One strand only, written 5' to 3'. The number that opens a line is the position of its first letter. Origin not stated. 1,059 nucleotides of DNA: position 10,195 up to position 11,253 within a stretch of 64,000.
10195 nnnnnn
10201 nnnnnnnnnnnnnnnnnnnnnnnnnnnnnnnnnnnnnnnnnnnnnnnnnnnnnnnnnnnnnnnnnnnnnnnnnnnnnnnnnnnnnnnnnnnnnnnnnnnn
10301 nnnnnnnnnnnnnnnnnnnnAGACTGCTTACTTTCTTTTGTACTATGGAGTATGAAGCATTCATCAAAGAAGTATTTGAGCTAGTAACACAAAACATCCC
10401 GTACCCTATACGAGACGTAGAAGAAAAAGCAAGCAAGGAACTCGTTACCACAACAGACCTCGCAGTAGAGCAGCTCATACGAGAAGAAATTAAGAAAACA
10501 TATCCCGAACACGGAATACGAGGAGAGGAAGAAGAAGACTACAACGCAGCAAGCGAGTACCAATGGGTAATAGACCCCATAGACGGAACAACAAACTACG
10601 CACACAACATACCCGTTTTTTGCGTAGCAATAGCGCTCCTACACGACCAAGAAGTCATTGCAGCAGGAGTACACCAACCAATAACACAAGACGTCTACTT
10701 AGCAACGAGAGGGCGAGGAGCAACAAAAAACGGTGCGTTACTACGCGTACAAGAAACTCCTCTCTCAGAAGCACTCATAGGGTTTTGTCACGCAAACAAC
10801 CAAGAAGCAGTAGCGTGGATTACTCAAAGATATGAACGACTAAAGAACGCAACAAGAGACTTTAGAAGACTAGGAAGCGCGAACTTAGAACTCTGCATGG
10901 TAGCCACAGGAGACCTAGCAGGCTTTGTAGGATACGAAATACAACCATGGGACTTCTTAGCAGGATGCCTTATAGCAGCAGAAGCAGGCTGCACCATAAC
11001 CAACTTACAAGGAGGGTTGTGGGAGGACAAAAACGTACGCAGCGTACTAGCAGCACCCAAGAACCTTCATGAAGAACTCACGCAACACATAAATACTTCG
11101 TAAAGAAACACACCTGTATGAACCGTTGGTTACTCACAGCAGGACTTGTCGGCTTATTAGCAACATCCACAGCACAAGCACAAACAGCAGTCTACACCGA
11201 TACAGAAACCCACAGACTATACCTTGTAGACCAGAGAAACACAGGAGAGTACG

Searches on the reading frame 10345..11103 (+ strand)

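Call 62: search_protein_families(library=ncbifam, proteins=[window:10345-11103:+], max_evalue=0.01)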
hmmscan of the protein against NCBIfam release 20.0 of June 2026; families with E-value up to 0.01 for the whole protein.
window:10345-11103:+ (252 aa): 7 families
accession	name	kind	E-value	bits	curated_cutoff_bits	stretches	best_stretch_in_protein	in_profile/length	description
TIGR02067.1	his_9_HisN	equivalog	6.5e-49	166.7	275.15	1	24-248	26-250/252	histidinol-phosphatase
NF008027.1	PRK10757.1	equivalog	2.8e-41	141.2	332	1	25-225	31-234/267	inositol-1-monophosphatase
NF009321.0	PRK12676.1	equivalog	9.7e-34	116.6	264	1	25-249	35-262/264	bifunctional fructose-bisphosphatase/inositol-phosphate phosphatase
TIGR01331.1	bisphos_cysQ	equivalog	5.4e-27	95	228.8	1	24-227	25-233/250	3'(2'),5'-bisphosphate nucleotidase CysQ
NF008182.0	PRK10931.1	equivalog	6e-18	64.8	379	1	24-227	27-229/246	3'(2'),5'-bisphosphate nucleotidase CysQ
NF010678.0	PRK14076.1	equivalog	4.4e-16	58.9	493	1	60-249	79-283/570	bifunctional NADP phosphatase/NAD kinase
TIGR01330.1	bisphos_HAL2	equivalog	6.5e-07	28.5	267.05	0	73-108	136-170/359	3'(2'),5'-bisphosphate nucleotidase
